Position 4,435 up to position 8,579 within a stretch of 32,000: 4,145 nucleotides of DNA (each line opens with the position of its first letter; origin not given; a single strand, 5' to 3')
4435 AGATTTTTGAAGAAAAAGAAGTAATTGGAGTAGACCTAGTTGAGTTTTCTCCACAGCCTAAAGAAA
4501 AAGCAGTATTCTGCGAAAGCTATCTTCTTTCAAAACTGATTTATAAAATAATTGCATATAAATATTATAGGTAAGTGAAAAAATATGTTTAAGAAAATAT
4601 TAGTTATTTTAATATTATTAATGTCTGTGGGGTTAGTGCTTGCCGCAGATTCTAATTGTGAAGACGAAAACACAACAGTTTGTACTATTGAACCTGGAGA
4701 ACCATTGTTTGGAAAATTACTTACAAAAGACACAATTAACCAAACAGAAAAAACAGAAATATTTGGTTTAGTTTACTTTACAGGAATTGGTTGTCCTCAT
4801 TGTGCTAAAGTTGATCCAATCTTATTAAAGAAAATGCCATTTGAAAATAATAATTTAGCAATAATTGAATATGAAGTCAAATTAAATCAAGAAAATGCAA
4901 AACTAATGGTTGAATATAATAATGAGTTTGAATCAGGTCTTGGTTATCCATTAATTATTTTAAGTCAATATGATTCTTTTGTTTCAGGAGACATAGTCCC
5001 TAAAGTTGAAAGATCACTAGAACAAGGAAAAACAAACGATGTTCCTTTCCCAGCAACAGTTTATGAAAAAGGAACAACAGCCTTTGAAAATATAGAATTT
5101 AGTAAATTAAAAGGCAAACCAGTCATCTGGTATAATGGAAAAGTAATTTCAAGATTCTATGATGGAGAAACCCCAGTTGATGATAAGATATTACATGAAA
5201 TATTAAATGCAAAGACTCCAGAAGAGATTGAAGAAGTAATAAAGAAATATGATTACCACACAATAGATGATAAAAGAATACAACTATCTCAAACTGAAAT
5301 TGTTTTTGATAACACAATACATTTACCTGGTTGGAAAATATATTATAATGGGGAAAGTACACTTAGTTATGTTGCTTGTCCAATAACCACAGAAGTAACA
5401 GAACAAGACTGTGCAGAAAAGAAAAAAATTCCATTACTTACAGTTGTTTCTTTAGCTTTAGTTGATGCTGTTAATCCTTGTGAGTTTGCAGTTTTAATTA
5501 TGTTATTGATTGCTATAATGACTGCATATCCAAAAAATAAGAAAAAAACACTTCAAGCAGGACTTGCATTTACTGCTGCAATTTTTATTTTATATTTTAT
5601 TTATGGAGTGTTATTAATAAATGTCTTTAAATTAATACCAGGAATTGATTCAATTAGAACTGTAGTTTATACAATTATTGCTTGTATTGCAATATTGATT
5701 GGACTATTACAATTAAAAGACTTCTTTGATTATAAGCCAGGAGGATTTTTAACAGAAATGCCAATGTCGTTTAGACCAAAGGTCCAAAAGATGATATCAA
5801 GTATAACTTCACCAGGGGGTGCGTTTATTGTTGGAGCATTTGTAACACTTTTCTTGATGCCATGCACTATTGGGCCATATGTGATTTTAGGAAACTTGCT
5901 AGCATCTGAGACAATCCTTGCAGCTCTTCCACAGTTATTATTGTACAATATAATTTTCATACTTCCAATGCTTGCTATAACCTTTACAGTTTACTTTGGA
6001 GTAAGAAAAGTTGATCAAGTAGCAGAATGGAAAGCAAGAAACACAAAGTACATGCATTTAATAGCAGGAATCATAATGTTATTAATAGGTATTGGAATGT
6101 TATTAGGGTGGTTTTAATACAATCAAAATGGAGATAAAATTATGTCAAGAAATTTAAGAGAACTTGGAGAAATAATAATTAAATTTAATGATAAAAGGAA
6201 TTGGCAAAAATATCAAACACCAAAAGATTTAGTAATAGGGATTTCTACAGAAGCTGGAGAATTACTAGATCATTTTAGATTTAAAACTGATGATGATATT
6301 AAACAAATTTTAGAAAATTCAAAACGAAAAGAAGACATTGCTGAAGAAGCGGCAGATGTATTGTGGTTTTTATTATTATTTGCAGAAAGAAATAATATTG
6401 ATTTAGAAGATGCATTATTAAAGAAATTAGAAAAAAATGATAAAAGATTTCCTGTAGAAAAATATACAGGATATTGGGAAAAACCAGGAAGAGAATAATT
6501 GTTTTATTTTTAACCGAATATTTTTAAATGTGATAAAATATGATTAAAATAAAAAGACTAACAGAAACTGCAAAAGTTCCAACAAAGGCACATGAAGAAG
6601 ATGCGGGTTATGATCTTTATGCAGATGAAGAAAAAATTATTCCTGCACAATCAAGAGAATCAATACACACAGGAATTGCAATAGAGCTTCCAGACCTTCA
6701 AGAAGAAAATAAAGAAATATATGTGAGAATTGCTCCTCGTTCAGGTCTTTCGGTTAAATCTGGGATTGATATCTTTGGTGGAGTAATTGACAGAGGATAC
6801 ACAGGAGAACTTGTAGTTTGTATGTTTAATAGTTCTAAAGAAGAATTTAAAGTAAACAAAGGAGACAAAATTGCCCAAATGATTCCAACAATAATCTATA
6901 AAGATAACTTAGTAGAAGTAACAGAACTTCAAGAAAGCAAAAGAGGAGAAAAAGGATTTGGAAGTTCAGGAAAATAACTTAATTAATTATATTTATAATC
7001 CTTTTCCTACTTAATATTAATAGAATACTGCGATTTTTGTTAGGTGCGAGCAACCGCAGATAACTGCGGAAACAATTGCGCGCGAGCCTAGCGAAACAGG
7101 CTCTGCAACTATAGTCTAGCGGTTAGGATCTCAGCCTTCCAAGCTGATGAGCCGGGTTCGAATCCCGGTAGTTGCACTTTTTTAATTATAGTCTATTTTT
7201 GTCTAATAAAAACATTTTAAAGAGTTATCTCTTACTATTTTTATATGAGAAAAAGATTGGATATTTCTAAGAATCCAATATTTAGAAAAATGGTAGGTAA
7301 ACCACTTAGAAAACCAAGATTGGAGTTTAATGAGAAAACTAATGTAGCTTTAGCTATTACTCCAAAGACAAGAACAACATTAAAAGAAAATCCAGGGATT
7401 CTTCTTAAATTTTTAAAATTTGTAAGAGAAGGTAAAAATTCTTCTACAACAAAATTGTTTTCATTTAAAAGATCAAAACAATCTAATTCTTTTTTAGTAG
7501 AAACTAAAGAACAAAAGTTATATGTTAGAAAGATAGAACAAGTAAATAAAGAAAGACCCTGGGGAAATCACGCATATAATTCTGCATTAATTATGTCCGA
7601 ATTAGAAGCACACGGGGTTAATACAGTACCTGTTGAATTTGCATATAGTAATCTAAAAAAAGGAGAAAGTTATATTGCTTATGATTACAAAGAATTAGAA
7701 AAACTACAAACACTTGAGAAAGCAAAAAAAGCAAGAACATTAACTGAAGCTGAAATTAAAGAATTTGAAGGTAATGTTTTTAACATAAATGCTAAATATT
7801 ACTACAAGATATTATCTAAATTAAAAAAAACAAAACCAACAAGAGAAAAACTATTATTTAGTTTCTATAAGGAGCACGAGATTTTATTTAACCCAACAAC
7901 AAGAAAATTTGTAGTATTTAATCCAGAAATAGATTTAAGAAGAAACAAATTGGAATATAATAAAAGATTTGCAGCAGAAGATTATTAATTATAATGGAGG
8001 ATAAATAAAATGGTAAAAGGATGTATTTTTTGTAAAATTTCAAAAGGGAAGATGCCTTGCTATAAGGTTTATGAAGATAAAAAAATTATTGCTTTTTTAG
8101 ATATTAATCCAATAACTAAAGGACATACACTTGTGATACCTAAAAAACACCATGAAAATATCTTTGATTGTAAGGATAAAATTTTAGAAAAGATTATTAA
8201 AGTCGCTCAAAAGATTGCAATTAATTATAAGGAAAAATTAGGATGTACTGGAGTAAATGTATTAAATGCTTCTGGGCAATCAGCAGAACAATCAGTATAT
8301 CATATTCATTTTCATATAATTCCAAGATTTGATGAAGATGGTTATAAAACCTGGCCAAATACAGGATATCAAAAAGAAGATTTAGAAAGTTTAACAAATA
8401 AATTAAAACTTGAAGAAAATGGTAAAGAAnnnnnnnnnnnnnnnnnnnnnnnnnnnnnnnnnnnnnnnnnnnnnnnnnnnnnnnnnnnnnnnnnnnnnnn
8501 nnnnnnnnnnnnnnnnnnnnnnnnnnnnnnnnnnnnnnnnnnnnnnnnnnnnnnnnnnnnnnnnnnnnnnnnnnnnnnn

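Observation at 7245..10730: Operon of two uncharacterised paralogues flanking a HIT gene and feeding into a Memo-AMMECR1 fusion; a third paralogue is coupled to thymidine kinase at 22002-23380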

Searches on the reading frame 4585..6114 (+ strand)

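Call 83: search_protein_families(library=pfam, proteins=[window:4585-6114:+], max_evalue=0.001)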
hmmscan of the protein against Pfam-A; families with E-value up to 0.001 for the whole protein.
window:4585-6114:+ (510 aa): 2 families
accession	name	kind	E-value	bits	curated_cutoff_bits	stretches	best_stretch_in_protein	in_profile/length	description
PF11139.14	SfLAP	-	1.3e-10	41.6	35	1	287-506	1-208/213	Sap, sulfolipid-1-addressing protein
PF13386.12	DsbD_2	-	0.00036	20.9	24.9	1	310-503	19-198/199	Cytochrome C biogenesis protein transmembrane region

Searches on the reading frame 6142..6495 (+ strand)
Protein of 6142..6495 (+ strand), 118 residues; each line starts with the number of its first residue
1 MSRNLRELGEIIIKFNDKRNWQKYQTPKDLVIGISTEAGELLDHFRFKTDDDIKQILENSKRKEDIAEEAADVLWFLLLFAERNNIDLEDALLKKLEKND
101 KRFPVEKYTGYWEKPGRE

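Call 6: search_protein_families(library=pfam, proteins=[window:6142-6495:+], max_evalue=1)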
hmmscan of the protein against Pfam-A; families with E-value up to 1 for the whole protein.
window:6142-6495:+ (118 aa): 7 families
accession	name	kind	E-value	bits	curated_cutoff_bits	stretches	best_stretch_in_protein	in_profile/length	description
PF12643.12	MazG-like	-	1.4e-10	41.7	27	1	33-108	2-75/85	MazG-like family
PF03819.22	MazG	-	2.5e-08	34.5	22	1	25-104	1-71/74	MazG nucleotide pyrophosphohydrolase domain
PF01503.22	PRA-PH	-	0.00074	20.3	21.3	1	59-91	46-78/86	Phosphoribosyl-ATP pyrophosphohydrolase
PF08761.16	dUTPase_2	-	0.0021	18.8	22.9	1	18-100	19-98/162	dUTPase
PF16044.11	DUF4796_C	-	0.076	13.2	28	1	9-43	16-50/152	DUF4796 C-terminal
PF18846.6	baeRF_family5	-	0.11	13.1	27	1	2-66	68-127/132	Bacterial archaeo-eukaryotic release factor family 5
PF25307.1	SEA_Gpr126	-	0.12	12.8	29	1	57-100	56-100/115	SEA domain of adhesion GPCR Gpr126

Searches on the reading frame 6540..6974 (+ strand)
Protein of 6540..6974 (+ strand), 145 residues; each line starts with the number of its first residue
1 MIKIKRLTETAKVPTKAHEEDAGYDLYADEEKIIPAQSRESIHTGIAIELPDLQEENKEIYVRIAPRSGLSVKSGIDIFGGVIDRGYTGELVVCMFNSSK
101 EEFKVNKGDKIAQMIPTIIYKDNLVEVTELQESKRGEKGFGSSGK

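Call 6: search_protein_families(library=pfam, proteins=[window:6540-6974:+], max_evalue=1)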
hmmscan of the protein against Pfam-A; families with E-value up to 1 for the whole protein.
window:6540-6974:+ (145 aa): 4 families
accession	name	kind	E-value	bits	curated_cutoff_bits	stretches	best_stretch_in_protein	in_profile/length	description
PF00692.24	dUTPase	-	3.7e-33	114.5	22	1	11-144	3-129/129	dUTPase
PF22769.1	DCD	-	9.9e-06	26.2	27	1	60-115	93-149/153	dCTP deaminase-like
PF25523.1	Ig_RIMBP2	-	0.018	15.5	27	1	21-74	40-93/105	RIMBP2-like, immunoglobulin-like domain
PF08443.16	RimK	-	0.044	13.8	21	1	39-111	113-178/188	RimK-like ATP-grasp domain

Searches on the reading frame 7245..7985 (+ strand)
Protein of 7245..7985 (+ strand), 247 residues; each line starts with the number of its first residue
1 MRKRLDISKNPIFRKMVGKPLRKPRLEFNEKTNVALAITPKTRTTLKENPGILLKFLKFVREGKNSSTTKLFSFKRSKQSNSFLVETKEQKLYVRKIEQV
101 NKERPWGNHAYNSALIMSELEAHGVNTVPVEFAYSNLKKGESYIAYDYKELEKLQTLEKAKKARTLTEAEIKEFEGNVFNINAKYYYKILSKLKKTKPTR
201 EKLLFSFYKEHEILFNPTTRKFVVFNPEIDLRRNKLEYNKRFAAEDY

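Call 6: search_protein_families(library=pfam, proteins=[window:7245-7985:+], max_evalue=1)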
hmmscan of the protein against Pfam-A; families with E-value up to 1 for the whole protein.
window:7245-7985:+ (247 aa): 0 families

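Call 7: search_protein_families(library=ncbifam, proteins=[window:7245-7985:+], max_evalue=10)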
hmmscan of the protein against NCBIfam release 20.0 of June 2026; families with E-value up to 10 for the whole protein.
window:7245-7985:+ (247 aa): 2 families
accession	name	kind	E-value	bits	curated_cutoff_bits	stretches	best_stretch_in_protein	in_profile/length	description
TIGR00644.1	recJ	equivalog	0.012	13.9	396.9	1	65-177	420-536/546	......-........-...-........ exonuclease RecJ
NF009389.0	PRK12748.1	subfamily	0.1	11.9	286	1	90-174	32-114/256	SDR family oxidoreductase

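Call 9: search_solved_structures(query=A1, max_evalue=10)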
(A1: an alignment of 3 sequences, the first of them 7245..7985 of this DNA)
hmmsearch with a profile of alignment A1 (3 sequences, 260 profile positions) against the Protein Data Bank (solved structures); distinct sequences matched with E-value up to 10: 0.
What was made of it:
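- Tried and rejected: The three-sequence profile against PDB sequences gave no hit (call 9).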

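Call 10: find_homologous_proteins(query=A1, max_evalue=0.01)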
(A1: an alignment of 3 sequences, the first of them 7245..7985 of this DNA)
Query A1 (3 sequences) (247 aa, profile of the alignment): 16 proteins with E <= 0.01 among 4605 candidates.
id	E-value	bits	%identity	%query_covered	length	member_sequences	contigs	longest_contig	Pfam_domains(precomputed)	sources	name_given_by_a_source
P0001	7.1e-114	398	18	53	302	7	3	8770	-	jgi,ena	-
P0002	3.7e-103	363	20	85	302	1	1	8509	-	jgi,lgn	-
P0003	6.8e-102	358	19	51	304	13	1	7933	-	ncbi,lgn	-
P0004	3.8e-100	353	22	49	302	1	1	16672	-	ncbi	-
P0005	1.7e-95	337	98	100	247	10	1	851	-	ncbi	-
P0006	6.0e-77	277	85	100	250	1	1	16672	-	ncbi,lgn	-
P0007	6.8e-76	273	80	100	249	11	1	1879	-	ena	-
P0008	8.4e-76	273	33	17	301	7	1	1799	-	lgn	-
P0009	1.2e-74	269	77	100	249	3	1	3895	-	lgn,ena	-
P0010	1.5e-73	265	77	100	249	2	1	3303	-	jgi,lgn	jgi:hypothetical protein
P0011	6.8e-73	263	75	100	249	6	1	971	-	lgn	-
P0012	6.9e-65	237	70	100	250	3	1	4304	-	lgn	-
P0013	5.1e-61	224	24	55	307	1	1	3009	-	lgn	-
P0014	4.0e-46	176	25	64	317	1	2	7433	-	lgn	-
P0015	1.2e-39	154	48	99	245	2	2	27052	-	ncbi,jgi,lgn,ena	ncbi:MAG: hypothetical protein WCX82_04615 [archaeon]|jgi:hypothetical protein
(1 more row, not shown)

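Call 45: find_encoding_contigs(protein=P0015, flank=8000, max_places=3)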
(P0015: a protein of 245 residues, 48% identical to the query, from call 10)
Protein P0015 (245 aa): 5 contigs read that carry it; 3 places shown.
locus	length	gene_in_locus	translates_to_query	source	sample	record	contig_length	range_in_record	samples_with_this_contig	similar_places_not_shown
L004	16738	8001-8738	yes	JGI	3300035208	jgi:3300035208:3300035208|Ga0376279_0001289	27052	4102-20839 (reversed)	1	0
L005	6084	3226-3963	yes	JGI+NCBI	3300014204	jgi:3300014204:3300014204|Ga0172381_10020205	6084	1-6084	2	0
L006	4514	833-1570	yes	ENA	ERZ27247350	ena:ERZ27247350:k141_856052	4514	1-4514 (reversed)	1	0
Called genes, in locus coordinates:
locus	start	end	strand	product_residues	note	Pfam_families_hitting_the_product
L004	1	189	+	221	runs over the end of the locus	PF09335:VTT_dom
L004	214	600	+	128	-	PF11969:DcpS_C, PF01230:HIT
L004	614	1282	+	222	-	PF01209:Ubie_methyltran, PF05148:Methyltransf_8 (weak), PF05175:MTS (weak), PF13489:Methyltransf_23, PF13847:Methyltransf_31, PF08241:Methyltransf_11, PF08242:Methyltransf_12, PF13649:Methyltransf_25, +5 more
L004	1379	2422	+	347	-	PF02784:Orn_Arg_deC_N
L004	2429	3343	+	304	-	PF00491:Arginase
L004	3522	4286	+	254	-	PF02535:Zip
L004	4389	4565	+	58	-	-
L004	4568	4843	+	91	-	PF02001:DUF134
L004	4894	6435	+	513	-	PF11139:SfLAP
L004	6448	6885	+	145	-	PF00692:dUTPase, PF22769:DCD (weak)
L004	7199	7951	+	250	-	-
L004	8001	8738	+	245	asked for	-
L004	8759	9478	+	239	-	-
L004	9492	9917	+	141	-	PF11969:DcpS_C, PF01230:HIT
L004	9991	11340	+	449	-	PF01875:Memo, PF01871:AMMECR1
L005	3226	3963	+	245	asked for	-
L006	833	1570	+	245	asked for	-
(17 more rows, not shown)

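Call 52: list_cluster_members(proteins=[window:7245-7985:+, window:8419-9324:+, window:22002-22811:+, P0145, P0015, P0003, P0004])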
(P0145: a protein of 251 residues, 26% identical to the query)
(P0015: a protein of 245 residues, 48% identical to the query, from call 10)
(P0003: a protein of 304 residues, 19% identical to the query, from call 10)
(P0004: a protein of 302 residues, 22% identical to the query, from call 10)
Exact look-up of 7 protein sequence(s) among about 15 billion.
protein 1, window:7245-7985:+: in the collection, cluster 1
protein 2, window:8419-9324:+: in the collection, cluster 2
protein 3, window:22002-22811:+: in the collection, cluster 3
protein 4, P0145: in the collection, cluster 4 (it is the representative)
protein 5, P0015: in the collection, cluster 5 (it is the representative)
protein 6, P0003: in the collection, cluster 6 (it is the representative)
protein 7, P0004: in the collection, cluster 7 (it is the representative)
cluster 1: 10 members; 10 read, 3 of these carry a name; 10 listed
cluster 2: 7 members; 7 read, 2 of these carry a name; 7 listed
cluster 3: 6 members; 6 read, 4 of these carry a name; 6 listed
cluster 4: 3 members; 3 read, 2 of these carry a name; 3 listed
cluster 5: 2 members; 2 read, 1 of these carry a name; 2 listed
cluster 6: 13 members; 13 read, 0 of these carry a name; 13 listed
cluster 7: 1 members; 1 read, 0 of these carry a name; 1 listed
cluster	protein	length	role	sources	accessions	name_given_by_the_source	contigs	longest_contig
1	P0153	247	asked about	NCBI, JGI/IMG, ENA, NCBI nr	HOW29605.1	MAG TPA: hypothetical protein PK685_02945 [archaeon] | hypothetical protein [archaeon]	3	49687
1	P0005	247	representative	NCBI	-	-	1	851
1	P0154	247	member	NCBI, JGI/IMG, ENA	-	hypothetical protein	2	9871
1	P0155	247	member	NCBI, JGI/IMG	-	hypothetical protein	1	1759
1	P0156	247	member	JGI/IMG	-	-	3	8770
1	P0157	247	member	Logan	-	-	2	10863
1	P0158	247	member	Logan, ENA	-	-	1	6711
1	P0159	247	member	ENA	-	-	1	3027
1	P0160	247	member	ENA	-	-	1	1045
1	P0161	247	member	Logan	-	-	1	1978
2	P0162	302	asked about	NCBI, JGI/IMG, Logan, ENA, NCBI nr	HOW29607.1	MAG TPA: hypothetical protein PK685_02955 [archaeon] | hypothetical protein [archaeon]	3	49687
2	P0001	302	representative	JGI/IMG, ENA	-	-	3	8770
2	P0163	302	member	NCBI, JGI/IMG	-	hypothetical protein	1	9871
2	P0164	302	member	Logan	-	-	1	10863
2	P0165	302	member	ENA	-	-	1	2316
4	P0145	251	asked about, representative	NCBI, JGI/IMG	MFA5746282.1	MAG: hypothetical protein WC932_05500 [archaeon] | hypothetical protein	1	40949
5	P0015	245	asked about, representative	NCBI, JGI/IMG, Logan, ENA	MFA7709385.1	MAG: hypothetical protein WCX82_04615 [archaeon] | hypothetical protein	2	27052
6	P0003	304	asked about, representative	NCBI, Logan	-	-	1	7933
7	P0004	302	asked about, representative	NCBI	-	-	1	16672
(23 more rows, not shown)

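Call 59: search_protein_families(library=padloc, proteins=[window:7245-7985:+], max_evalue=1)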
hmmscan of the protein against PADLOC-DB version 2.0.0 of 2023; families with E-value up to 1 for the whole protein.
window:7245-7985:+ (247 aa): 0 families

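Call 60: search_protein_families(library=phrogs, proteins=[window:7245-7985:+], max_evalue=1)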
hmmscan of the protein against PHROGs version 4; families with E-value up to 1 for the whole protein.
window:7245-7985:+ (247 aa): 2 families
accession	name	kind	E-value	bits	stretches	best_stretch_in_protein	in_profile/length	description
phrog_20651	-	unknown function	0.1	13.1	0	149-186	104-139/214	-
phrog_35960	-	unknown function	0.22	12.9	1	131-186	14-65/70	-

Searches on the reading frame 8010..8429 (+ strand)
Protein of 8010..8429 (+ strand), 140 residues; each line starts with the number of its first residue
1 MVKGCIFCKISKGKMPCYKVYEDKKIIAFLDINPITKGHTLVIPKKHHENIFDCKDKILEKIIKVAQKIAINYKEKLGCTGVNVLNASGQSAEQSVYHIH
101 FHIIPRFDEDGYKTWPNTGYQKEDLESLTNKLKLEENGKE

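Call 6: search_protein_families(library=pfam, proteins=[window:8010-8429:+], max_evalue=1)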
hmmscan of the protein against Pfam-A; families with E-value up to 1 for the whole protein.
window:8010-8429:+ (140 aa): 4 families
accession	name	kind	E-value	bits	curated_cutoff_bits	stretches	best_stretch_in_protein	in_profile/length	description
PF01230.28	HIT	-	9.5e-27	94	21.5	1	14-108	3-97/98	HIT domain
PF11969.13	DcpS_C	-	3.6e-17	63.3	24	1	5-107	2-104/114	Scavenger mRNA decapping enzyme C-term binding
PF04677.20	CwfJ_C_1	-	0.0013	19.1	21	1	26-105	35-108/122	Protein similar to CwfJ C-terminus 1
PF02744.22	GalP_UDP_tr_C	-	0.068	13.3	29.2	1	39-102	51-118/165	Galactose-1-phosphate uridyl transferase, C-terminal domain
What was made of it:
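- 8010..8432 (+): HIT (HinT-like histidine triad) gene lying between P1 and P2. Pfam HIT at 9.5e-27 (call 6).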

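Call 86: search_protein_families(library=ncbifam, proteins=[window:8010-8429:+], max_evalue=0.00001)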
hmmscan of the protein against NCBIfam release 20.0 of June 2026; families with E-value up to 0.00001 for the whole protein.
window:8010-8429:+ (140 aa): 3 families
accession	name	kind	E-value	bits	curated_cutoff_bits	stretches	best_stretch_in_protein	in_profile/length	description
NF045834.1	M_plasma_HinT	exception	1.6e-29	102.8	130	1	6-105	1-100/102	histidine triad protein HinT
NF007965.0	PRK10687.1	equivalog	2.1e-13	50.4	206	1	1-104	1-105/119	purine nucleoside phosphoramidase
NF052622.1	ATPAdlTfActino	equivalog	3.3e-08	33.2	290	1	24-110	59-146/176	ATP adenylyltransferase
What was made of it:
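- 8010..8432 (+): The best NCBIfam match is HinT at 1.6e-29, which is below the equivalog cutoff (call 86).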
